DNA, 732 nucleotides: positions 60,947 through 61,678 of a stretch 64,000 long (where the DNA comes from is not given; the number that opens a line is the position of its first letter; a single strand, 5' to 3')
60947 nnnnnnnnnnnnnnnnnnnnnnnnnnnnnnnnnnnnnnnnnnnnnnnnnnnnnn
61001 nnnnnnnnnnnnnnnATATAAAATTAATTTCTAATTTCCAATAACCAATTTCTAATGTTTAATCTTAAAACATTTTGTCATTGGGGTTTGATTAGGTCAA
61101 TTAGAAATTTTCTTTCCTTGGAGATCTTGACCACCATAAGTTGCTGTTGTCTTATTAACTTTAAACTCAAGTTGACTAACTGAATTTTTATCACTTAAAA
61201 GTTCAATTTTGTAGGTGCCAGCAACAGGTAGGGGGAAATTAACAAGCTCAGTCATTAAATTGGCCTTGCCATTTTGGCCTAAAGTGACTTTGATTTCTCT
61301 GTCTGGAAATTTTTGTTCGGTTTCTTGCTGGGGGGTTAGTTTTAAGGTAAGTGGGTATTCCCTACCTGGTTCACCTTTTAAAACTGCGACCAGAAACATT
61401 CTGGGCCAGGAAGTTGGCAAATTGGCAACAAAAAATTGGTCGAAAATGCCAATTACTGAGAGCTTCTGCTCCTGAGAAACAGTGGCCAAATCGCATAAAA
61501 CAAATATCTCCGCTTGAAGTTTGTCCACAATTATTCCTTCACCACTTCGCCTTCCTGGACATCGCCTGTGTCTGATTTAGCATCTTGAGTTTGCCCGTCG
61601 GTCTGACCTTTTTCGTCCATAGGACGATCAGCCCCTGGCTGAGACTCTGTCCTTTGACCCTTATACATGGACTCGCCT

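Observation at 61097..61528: Unknown 143-aa gene embedded between dnaK and dnaJ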

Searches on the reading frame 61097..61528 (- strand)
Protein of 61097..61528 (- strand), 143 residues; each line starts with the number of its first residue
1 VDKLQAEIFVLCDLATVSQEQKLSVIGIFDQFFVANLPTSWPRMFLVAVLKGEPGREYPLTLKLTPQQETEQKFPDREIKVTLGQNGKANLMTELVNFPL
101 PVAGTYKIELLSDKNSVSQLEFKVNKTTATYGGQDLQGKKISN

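Call 3: search_protein_families(library=pfam, proteins=[window:61097-61528:-], max_evalue=1)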
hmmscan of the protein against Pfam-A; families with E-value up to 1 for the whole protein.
window:61097-61528:- (143 aa): 2 families
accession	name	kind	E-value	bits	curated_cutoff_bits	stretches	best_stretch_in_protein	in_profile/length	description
PF22091.2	DUF6941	-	2.1e-18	67.3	27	1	7-124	1-124/125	Family of unknown function (DUF6941)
PF09912.14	DUF2141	-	0.069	13.5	24.4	1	69-123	19-73/112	Uncharacterized protein conserved in bacteria (DUF2141)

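Call 4: search_protein_families(library=ncbifam, proteins=[window:61097-61528:-], max_evalue=1)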
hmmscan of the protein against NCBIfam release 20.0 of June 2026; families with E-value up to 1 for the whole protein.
window:61097-61528:- (143 aa): 0 families

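Call 5: find_homologous_proteins(query=window:61097-61528:-)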
Query window:61097-61528:- (143 aa): 199 proteins with E <= 0.001 among 207 candidates; the best 120 are listed.
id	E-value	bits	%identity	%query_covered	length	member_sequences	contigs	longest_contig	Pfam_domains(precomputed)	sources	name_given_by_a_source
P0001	1.5e-86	305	99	100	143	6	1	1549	PF22091.3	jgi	-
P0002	3.0e-72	259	82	100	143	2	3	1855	PF22091.3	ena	-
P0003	5.0e-72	258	84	98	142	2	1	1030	PF22091.3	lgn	-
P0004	2.8e-71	256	82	100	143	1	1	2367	PF22091.3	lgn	-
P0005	1.4e-70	254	80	100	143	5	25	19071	PF22091.3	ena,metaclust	metaclust:\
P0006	3.3e-70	252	82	100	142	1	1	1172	PF22091.3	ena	-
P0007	5.3e-70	252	80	100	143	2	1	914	PF22091.3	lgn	-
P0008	9.7e-70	251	79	100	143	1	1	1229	PF22091.3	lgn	-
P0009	5.2e-69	249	78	100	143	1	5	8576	PF22091.3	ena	-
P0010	1.1e-68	247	78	100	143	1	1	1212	PF22091.3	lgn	-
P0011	1.9e-68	247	78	100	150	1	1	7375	PF22091.3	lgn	-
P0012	4.2e-68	246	79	100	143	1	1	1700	PF22091.3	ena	-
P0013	5.9e-68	245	78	100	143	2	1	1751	PF22091.3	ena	-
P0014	1.4e-67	244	75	100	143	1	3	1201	PF22091.3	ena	-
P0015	1.6e-67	244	78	100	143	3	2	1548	PF22091.3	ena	-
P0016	3.9e-67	242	79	100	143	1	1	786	PF22091.3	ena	-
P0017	3.8e-66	239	77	100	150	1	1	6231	PF22091.3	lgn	-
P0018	2.0e-65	237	74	99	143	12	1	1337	PF22091.3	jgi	-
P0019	2.2e-65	237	73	100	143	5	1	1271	PF22091.3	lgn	-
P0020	4.2e-65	236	72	100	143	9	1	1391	PF22091.3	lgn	-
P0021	1.1e-64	234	71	100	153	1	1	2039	PF22091.3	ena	-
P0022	1.2e-64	234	71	100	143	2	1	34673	PF22091.3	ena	-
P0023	1.2e-64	234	73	100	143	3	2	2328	PF22091.3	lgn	-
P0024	2.0e-64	234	73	100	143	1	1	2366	PF22091.3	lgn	-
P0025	2.7e-64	233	72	100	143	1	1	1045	PF22091.3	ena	-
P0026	2.7e-64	233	71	100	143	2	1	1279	PF22091.3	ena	-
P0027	4.6e-64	233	73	100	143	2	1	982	PF22091.3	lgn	-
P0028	4.8e-64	232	72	100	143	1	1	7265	PF22091.3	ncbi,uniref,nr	ncbi:hypothetical protein A2164_00285 [Candidatus Curtissbacteria bacterium RBG_13_35_7]|uniref:Unch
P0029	5.1e-64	232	74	100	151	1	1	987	PF22091.3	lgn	-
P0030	6.6e-64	232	74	98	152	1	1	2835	PF22091.3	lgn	-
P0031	7.5e-64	232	71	100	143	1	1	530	PF22091.3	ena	-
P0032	8.0e-64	232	73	100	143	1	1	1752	PF22091.3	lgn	-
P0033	8.1e-64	232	72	100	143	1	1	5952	PF22091.3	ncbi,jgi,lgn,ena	-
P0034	9.8e-64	231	72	100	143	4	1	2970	PF22091.3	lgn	-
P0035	1.0e-63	231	72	100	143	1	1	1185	PF22091.3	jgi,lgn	-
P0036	1.1e-63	231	73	100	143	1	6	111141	PF22091.3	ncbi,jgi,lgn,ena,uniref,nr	ncbi:MAG: hypothetical protein UU23_C0005G0008 [Candidatus Curtissbacteria bacterium GW2011_GWA1_40_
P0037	1.3e-63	231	70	100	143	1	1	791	PF22091.3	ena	-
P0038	1.6e-63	231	72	100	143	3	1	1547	PF22091.3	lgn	-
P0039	2.1e-63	230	72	100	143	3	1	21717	PF22091.3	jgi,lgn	-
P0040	2.2e-63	230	71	100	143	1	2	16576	PF22091.3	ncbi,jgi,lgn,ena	-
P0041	2.9e-63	230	72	100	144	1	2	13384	PF22091.3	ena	-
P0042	3.0e-63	230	72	100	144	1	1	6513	PF22091.3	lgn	-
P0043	4.0e-63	229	73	100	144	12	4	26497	PF22091.3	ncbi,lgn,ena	ncbi:MAG: hypothetical protein AAB639_00505 [Patescibacteria group bacterium]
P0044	4.2e-63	229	71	100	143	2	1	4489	PF22091.3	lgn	-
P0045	5.4e-63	229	70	100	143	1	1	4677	PF22091.3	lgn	-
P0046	7.7e-63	229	73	100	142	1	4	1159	PF22091.3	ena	-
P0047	9.6e-63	228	71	98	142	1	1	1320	PF22091.3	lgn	-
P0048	1.2e-62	228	73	100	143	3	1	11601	PF22091.3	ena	-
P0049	1.3e-62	228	76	100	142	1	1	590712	PF22091.3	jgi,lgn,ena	-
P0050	2.8e-62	227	71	100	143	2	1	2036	PF22091.3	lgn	-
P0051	2.9e-62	227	73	100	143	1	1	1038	PF22091.3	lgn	-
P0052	3.6e-62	226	72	100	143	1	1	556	PF22091.3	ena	-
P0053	5.3e-62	226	71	100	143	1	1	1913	PF22091.3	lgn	-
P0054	5.3e-62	226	71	100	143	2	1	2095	PF22091.3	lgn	-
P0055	6.0e-62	226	69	100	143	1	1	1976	PF22091.3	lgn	-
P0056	7.8e-62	225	73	100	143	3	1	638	PF22091.3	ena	-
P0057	8.0e-62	225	71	100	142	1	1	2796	PF22091.3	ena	-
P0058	8.1e-62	225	69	100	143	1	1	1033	PF22091.3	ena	-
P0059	1.1e-61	225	71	98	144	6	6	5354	PF22091.3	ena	-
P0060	1.1e-61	225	70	100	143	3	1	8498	PF22091.3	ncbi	-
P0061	1.2e-61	225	69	100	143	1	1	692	PF22091.3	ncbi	-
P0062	1.4e-61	224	71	100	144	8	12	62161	PF22091.3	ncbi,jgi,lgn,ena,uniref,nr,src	ncbi:hypothetical protein A3A60_01770 [Candidatus Curtissbacteria bacterium RIFCSPLOWO2_01_FULL_42_2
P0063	1.5e-61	224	72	100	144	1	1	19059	PF22091.3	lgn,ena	-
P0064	2.0e-61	224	69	100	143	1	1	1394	PF22091.3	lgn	-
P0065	2.2e-61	224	71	100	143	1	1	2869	PF22091.3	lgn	-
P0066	2.6e-61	224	69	100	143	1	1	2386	PF22091.3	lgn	-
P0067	2.9e-61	223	71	100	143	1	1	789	PF22091.3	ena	-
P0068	3.1e-61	223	71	100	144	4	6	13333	PF22091.3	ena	-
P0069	3.5e-61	223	71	100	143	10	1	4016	PF22091.3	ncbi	-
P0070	4.7e-61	223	72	98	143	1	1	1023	PF22091.3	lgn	-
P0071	5.5e-61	223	70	100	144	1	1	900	PF22091.3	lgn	-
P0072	5.7e-61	222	70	100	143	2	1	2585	PF22091.3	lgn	-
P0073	6.0e-61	222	68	100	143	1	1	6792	PF22091.3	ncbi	-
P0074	6.6e-61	222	73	100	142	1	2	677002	PF22091.3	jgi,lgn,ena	-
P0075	9.4e-61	222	70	99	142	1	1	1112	PF22091.3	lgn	-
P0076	1.1e-60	222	69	100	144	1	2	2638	PF22091.3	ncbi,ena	-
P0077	1.3e-60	221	70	99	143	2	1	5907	PF22091.3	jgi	-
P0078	1.8e-60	221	69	100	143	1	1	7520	PF22091.3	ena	-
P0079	2.5e-60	220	69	100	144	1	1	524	PF22091.3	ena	-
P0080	2.6e-60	220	69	99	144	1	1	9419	PF22091.3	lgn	-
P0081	3.0e-60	220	68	100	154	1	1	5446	PF22091.3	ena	-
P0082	3.1e-60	220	68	100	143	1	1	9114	PF22091.3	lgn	-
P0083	3.5e-60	220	69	100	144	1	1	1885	PF22091.3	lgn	-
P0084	3.6e-60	220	68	100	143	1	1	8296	PF22091.3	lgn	-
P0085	4.2e-60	220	69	100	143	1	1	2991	PF22091.3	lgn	-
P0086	5.2e-60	219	69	100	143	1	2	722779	PF22091.3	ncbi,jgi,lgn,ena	-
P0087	5.5e-60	219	69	100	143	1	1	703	PF22091.3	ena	-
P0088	5.7e-60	219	68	100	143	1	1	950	PF22091.3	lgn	-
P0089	7.0e-60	219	69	100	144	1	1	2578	PF22091.3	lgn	-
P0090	8.2e-60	219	69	100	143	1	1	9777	PF22091.3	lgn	-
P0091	1.1e-59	218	68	100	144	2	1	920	PF22091.3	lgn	-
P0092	1.1e-59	218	69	100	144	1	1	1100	PF22091.3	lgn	-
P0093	1.2e-59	218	68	100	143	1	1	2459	PF22091.3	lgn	-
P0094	1.2e-59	218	70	100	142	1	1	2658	PF22091.3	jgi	jgi:hypothetical protein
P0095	1.3e-59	218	69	100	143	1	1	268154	PF22091.3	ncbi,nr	ncbi:MAG: hypothetical protein NUV69_02965 [Candidatus Curtissbacteria bacterium]|nr:hypothetical pr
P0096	1.3e-59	218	69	100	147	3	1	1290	PF22091.3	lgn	-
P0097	1.4e-59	218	69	100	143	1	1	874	PF22091.3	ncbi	-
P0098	1.4e-59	218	70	100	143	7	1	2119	PF22091.3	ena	-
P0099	1.8e-59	218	69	100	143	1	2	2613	PF22091.3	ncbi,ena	-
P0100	1.8e-59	218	69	100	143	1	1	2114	PF22091.3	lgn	-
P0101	1.8e-59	218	70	100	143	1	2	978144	PF22091.3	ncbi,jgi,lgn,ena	-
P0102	2.4e-59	217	68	100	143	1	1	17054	PF22091.3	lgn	-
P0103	2.4e-59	217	68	100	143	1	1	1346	PF22091.3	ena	-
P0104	2.7e-59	217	69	100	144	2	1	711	PF22091.3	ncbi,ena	-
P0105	3.2e-59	217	68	100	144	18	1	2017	PF22091.3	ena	-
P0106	3.4e-59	217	69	100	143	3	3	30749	PF22091.3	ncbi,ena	-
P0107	3.7e-59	217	71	100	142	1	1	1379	PF22091.3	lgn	-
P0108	3.8e-59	217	67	100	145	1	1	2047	PF22091.3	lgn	-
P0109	4.7e-59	216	69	100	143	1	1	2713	PF22091.3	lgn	-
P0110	4.8e-59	216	67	100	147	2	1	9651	PF22091.3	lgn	-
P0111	5.3e-59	216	69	100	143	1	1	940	PF22091.3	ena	-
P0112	5.4e-59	216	67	100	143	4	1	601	PF22091.3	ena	-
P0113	5.9e-59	216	68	100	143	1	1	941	PF22091.3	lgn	-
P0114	6.0e-59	216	70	92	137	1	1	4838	PF22091.3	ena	-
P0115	6.4e-59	216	68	100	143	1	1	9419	PF22091.3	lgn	-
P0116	8.6e-59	215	67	95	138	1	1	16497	PF22091.3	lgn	-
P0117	8.7e-59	215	69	98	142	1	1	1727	PF22091.3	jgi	jgi:hypothetical protein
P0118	9.6e-59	215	75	92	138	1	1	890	PF22091.3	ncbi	-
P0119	1.0e-58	215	69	100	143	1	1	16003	PF22091.3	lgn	-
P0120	1.3e-58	215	66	95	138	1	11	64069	PF22091.3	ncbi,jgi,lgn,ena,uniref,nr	ncbi:hypothetical protein A2870_04690 [Candidatus Curtissbacteria bacterium RIFCSPHIGHO2_01_FULL_41_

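Call 8: find_encoding_contigs(protein=P0036, flank=6000, max_places=3)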
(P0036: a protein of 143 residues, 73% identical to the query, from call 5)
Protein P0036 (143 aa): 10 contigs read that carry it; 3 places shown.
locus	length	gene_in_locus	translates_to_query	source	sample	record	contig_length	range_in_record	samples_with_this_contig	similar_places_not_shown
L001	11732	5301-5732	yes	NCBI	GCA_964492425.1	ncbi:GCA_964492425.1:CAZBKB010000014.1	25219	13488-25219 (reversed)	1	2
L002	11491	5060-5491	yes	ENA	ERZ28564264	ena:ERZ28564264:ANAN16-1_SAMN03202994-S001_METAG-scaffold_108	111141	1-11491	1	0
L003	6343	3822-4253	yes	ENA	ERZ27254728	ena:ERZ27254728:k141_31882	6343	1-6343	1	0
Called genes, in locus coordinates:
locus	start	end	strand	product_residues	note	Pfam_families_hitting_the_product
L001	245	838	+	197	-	PF12728:HTH_17 (weak)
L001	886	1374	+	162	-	PF00293:NUDIX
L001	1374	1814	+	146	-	PF00293:NUDIX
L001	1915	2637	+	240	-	PF03444:WHD_HrcA (weak), PF01628:HrcA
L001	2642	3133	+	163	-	PF01025:GrpE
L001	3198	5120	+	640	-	PF00012:HSP70, PF06723:MreB_Mbl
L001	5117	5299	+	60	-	-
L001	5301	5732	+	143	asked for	PF22091:DUF6941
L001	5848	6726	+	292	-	PF00226:DnaJ, PF01556:DnaJ_C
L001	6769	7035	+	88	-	-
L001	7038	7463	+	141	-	PF01850:PIN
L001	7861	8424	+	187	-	PF00657:Lipase_GDSL, PF13472:Lipase_GDSL_2, PF17182:OSK (weak)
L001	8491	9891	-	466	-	PF02366:PMT, PF09594:GT87, PF13231:PMT_2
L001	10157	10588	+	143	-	-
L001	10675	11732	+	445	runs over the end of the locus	PF08529:NusA_N, PF13184:KH_NusA_1st, PF26594:KH_NusA_2nd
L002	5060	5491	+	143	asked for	PF22091:DUF6941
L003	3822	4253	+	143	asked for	PF22091:DUF6941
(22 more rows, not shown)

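Call 9: find_encoding_contigs(protein=P0120, flank=6000, max_places=3)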
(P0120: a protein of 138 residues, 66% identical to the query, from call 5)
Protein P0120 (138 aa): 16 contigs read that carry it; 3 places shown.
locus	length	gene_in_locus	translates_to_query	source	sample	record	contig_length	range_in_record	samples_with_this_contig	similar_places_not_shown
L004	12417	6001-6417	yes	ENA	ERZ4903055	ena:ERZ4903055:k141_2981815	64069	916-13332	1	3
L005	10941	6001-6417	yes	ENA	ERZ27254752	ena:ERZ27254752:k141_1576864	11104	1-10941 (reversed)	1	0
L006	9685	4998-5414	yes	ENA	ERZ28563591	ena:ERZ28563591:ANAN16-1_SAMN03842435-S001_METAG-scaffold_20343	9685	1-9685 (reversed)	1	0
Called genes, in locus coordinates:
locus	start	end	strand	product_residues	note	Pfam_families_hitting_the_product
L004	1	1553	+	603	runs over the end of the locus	PF00009:GTP_EFTU, PF00071:Ras (weak), PF22042:EF-G_D2 (weak), PF03144:GTP_EFTU_D2 (weak), PF14492:EFG_III (faint), PF00679:EFG_C, PF06421:LepA_C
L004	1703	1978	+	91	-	-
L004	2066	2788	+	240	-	PF03444:WHD_HrcA (weak), PF01628:HrcA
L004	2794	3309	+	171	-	PF01025:GrpE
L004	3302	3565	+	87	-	-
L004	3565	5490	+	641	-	PF00012:HSP70, PF06723:MreB_Mbl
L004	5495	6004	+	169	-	-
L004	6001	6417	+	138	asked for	PF22091:DUF6941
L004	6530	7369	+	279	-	PF00226:DnaJ, PF01556:DnaJ_C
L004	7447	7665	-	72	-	-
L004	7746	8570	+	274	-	PF00248:Aldo_ket_red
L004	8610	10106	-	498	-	-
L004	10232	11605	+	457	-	PF08529:NusA_N, PF13184:KH_NusA_1st, PF26594:KH_NusA_2nd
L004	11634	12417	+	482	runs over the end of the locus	PF00009:GTP_EFTU, PF01926:MMR_HSR1, PF02421:FeoB_N (weak), PF10662:PduV-EutP (weak), PF22042:EF-G_D2, PF03144:GTP_EFTU_D2 (faint), PF11987:IF-2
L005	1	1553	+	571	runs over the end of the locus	?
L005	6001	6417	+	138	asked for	PF22091:DUF6941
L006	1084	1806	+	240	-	PF03444:WHD_HrcA (weak), PF01628:HrcA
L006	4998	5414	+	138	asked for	PF22091:DUF6941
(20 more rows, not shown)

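Call 15: search_solved_structures(query=A1, max_evalue=10)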
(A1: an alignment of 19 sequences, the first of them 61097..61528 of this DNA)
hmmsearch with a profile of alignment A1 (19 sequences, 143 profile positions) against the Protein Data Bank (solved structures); distinct sequences matched with E-value up to 10: 1.
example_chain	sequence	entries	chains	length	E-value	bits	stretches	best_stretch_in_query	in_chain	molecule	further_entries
6z3u_A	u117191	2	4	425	1.1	12.5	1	5-52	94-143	CYCLIN domain-containing protein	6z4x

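Call 18: predict_structure(alignment_id=A1)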
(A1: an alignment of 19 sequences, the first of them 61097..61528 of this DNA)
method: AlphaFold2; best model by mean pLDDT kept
length: 143 residues; sequences in the alignment: 19
mean_pLDDT: 65.2   pTM: 0.60
mean pLDDT of the five models: 65.2, 64.6, 64.3, 63.5, 62.1
residues with pLDDT >= 90: 1; 70-90: 74; 50-70: 30; < 50: 38
segments of 3 or more residues with pLDDT < 50: 13-40, 129-132, 141-143
pLDDT, mean of each block of 10 residues (from residue 1): 70 41 32 38 69 87 80 78 82 68 77 83 63 51 44
secondary structure, 60 per line:
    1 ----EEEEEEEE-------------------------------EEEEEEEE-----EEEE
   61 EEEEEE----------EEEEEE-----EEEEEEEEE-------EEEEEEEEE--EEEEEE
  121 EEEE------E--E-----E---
elements in order: E5-12 E44-51 E57-66 E77-82 E88-96 E104-112 E115-124

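Call 19: search_protein_representatives(alignment_id=A1)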
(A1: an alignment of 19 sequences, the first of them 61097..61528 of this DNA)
Query: 19 sequences, 143 profile positions. Proteins with E-value up to 0.001 (for the whole library): 1084; up to 1e-10: 156; up to 1e-30: 6. The best 150 are listed.
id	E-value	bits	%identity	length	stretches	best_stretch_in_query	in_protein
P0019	1.8e-71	254.9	-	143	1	1-143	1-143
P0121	9.9e-38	145.5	-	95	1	44-136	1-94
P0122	1.6e-33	131.9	-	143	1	1-138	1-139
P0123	1.2e-31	125.8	-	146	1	5-124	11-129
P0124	1.6e-31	125.4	-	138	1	1-128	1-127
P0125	4.7e-31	123.9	-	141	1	1-127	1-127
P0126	2.5e-30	121.6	-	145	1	2-127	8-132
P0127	3.2e-30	121.2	-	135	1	3-127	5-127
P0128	6.7e-30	120.2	-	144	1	4-130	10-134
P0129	9.7e-30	119.6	-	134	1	1-128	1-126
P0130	1.7e-29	118.9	-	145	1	4-128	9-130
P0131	7.0e-29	116.9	-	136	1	3-127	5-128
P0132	1.6e-28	115.7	-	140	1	1-132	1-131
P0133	2.6e-28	115.0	-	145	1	4-128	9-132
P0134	8.8e-28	113.3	-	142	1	5-139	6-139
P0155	3.6e-24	101.6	-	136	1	1-132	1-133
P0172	8.1e-20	87.5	-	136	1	3-126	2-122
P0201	8.7e-17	77.6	-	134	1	1-128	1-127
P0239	1.5e-12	64.0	-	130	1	10-124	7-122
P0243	3.3e-12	62.8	-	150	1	8-128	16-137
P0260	3.0e-11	59.7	-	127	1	3-124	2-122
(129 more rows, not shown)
